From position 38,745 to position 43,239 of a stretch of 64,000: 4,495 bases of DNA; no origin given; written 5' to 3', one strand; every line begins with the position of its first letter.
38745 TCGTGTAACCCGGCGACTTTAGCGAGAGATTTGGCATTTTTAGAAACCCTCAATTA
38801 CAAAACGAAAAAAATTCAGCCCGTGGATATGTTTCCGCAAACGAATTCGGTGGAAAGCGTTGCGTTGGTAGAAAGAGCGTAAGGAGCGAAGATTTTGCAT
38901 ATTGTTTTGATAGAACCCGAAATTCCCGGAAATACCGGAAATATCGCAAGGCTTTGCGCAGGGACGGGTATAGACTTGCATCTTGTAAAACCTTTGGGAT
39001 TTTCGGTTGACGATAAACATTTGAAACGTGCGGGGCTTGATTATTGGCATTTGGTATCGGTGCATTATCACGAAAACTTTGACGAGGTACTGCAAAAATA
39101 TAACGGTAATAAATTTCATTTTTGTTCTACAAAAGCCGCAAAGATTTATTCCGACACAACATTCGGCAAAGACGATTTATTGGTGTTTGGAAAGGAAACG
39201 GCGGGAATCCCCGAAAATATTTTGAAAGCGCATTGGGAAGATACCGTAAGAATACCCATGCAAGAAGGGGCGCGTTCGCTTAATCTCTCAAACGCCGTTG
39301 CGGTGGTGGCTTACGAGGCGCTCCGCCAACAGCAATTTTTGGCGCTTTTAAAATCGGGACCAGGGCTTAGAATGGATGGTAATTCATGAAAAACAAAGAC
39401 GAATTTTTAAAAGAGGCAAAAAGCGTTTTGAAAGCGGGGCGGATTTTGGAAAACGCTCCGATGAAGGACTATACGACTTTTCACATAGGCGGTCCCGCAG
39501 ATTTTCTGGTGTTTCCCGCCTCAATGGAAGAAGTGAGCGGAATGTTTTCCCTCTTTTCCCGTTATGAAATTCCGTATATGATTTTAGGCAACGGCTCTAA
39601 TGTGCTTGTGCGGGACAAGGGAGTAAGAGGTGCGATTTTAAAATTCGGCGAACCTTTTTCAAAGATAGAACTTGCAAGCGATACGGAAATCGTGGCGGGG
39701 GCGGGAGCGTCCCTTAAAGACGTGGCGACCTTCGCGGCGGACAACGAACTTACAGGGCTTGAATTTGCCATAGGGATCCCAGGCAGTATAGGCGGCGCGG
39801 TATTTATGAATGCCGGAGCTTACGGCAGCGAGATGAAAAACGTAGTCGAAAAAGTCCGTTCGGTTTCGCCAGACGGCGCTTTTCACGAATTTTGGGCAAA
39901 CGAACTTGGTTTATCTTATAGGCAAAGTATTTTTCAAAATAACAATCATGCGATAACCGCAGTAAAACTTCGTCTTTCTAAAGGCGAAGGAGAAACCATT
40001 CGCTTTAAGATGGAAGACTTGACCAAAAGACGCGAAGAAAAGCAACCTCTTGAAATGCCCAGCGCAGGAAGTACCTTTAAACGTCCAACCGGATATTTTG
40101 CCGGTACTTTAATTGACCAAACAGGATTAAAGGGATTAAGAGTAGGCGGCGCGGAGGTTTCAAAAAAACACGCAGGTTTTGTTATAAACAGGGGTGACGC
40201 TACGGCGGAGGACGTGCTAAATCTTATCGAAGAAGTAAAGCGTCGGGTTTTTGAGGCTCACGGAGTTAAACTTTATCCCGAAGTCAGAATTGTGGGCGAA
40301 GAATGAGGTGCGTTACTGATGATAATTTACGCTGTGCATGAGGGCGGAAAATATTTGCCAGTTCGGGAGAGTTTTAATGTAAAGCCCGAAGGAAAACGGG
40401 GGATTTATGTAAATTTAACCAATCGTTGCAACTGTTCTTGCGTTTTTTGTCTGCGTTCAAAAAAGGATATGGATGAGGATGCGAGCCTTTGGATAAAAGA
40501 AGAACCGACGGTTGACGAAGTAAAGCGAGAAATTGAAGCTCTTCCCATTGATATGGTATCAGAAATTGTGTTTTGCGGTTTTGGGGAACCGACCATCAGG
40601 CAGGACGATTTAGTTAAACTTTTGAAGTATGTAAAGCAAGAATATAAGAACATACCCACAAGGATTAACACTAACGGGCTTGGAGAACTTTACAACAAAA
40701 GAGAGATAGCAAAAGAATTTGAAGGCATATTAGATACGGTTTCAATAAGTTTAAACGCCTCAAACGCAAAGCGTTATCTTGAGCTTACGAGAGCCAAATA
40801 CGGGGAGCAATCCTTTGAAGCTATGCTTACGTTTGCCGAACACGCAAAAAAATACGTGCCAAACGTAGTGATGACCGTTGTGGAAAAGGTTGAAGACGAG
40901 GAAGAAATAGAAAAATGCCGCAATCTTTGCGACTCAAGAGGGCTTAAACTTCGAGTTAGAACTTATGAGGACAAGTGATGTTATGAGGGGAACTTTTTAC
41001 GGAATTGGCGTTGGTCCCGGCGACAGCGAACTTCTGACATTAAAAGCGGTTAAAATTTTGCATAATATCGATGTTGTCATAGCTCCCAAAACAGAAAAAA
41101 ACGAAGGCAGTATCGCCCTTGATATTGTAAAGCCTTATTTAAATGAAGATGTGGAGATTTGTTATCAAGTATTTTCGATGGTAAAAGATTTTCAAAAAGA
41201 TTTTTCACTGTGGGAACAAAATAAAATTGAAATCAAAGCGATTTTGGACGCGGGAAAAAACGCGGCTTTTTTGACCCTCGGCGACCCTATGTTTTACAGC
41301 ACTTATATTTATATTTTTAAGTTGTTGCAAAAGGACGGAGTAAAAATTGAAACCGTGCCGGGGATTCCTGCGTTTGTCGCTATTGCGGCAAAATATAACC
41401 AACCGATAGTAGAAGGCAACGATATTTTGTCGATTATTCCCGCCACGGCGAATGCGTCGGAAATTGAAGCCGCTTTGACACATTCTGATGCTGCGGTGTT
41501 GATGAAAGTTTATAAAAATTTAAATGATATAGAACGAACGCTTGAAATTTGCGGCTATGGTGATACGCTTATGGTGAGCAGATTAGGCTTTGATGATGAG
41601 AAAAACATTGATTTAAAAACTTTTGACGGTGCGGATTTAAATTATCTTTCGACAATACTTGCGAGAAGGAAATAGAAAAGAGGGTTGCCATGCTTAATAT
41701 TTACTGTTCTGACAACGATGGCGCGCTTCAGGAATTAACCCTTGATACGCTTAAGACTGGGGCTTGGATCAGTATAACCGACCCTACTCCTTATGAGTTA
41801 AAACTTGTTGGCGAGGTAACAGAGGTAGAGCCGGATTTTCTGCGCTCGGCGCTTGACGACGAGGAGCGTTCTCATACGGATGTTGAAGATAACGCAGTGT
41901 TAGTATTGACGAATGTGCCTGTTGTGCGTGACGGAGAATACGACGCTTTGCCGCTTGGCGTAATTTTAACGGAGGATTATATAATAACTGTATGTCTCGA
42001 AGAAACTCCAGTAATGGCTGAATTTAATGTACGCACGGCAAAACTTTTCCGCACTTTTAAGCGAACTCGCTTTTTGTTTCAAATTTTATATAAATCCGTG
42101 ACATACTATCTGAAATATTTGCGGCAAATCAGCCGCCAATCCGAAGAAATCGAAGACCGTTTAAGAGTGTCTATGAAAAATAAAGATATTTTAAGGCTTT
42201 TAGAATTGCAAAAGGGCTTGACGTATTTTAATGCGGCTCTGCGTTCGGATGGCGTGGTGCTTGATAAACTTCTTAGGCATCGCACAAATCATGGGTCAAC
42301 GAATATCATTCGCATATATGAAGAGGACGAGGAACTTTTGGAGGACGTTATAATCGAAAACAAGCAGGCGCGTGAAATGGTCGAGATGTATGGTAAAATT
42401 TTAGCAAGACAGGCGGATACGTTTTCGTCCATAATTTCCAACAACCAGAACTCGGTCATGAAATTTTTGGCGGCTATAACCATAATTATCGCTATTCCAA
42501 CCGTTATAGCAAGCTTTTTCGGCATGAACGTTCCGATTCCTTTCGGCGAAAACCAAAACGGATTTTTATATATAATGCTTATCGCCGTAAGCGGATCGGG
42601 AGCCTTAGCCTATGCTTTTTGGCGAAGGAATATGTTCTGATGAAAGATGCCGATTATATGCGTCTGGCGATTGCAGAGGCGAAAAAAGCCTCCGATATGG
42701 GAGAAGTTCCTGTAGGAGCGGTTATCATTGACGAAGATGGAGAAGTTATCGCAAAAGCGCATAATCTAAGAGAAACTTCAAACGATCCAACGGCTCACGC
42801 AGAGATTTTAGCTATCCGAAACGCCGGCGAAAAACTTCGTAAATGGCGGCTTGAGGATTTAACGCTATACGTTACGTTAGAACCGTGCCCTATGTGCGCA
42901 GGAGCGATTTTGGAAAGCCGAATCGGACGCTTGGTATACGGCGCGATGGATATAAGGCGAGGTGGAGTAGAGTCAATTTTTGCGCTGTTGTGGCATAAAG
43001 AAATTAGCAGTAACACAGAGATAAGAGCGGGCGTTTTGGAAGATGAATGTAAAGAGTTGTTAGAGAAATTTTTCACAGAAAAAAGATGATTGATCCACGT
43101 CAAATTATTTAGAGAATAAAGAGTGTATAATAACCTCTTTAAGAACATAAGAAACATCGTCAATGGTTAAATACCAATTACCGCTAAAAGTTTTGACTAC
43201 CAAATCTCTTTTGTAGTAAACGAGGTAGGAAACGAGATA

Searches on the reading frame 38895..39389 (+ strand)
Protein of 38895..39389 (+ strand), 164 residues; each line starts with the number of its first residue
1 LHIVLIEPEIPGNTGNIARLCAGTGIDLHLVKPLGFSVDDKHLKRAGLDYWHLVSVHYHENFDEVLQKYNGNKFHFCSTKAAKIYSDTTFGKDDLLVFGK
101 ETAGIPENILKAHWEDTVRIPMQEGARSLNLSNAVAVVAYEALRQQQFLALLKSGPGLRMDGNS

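Call 42: search_protein_families(library=pfam, proteins=[window:38895-39389:+], max_evalue=0.0001)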
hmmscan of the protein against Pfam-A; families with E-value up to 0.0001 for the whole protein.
window:38895-39389:+ (164 aa): 1 family
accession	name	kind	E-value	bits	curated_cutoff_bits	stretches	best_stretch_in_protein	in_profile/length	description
PF00588.24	SpoU_methylase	-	7.2e-35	120.6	29.7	1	2-140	3-142/142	SpoU rRNA Methylase family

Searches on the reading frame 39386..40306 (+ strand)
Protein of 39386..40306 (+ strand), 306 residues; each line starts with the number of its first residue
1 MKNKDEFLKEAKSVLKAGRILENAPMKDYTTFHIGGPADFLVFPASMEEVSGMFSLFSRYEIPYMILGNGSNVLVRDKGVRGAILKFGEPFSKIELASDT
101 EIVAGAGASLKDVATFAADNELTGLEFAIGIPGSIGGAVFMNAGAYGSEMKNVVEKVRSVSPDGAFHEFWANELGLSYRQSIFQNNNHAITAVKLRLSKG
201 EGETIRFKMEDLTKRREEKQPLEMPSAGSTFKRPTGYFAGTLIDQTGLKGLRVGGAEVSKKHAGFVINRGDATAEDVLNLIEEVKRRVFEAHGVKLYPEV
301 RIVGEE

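Call 42: search_protein_families(library=pfam, proteins=[window:39386-40306:+], max_evalue=0.0001)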
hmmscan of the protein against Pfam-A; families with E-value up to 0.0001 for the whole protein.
window:39386-40306:+ (306 aa): 2 families
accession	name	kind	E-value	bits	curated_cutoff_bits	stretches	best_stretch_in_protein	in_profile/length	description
PF02873.21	MurB_C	-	1.6e-38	131.3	27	1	205-303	2-99/99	UDP-N-acetylenolpyruvoylglucosamine reductase, C-terminal domain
PF01565.28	FAD_binding_4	-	9.1e-23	80.9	26.4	1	39-168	2-137/139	FAD binding domain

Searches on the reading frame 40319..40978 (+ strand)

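Call 42: search_protein_families(library=pfam, proteins=[window:40319-40978:+], max_evalue=0.0001)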
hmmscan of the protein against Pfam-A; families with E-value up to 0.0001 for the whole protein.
window:40319-40978:+ (219 aa): 1 family
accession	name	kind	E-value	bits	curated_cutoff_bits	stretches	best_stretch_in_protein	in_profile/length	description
PF04055.27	Radical_SAM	-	2.9e-19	70.3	29.5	1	31-202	1-164/166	Radical SAM superfamily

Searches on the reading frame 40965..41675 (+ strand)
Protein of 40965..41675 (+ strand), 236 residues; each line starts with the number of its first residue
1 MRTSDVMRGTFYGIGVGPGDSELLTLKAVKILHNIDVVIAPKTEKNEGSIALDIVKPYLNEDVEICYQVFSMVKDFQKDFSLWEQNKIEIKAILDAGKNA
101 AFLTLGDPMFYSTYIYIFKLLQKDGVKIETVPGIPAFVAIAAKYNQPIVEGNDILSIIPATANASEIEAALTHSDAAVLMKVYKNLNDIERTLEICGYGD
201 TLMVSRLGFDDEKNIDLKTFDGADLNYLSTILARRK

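Call 42: search_protein_families(library=pfam, proteins=[window:40965-41675:+], max_evalue=0.0001)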
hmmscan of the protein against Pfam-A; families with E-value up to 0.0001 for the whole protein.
window:40965-41675:+ (236 aa): 1 family
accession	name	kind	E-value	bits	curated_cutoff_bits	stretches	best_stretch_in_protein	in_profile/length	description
PF00590.25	TP_methylase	-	2.4e-42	145.7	27.8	1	10-214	1-203/212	Tetrapyrrole (Corrin/Porphyrin) Methylases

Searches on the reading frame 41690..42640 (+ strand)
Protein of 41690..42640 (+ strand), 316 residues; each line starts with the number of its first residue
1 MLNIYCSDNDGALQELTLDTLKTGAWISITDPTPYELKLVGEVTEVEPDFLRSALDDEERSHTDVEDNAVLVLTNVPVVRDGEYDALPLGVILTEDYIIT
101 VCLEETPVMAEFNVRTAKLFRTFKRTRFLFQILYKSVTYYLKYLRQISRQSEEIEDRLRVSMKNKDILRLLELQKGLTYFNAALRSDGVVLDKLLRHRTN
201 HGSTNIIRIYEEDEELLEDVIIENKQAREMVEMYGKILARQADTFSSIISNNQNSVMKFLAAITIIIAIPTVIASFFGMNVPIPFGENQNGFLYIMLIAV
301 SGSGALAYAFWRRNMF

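Call 42: search_protein_families(library=pfam, proteins=[window:41690-42640:+], max_evalue=0.0001)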
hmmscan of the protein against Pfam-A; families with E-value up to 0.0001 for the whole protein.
window:41690-42640:+ (316 aa): 1 family
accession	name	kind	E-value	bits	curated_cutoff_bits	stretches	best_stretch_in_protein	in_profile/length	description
PF01544.23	CorA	-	4.4e-48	164.5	27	1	24-306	4-285/292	CorA-like Mg2+ transporter protein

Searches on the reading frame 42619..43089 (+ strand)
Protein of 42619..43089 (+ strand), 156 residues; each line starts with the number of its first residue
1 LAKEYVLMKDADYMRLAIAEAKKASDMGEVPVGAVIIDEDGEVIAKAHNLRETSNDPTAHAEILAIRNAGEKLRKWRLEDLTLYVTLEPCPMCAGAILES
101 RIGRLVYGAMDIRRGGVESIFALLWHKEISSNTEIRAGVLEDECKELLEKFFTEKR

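Call 42: search_protein_families(library=pfam, proteins=[window:42619-43089:+], max_evalue=0.0001)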
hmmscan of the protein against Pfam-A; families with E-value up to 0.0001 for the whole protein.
window:42619-43089:+ (156 aa): 4 families
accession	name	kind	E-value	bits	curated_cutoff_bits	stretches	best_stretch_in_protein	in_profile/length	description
PF14437.12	MafB19-deam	-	7.1e-44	149.6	27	1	9-156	2-142/142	MafB19-like deaminase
PF00383.29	dCMP_cyt_deam_1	-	8.6e-34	115.9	25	1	9-108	3-101/102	Cytidine and deoxycytidylate deaminase zinc-binding region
PF14439.12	Bd3614-deam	-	1.3e-08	35.3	38.5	1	32-100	10-77/113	Bd3614-like deaminase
PF18750.7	SNAD4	-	4e-05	24.1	27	1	54-99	26-73/130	Secreted Novel AID/APOBEC-like Deaminase 4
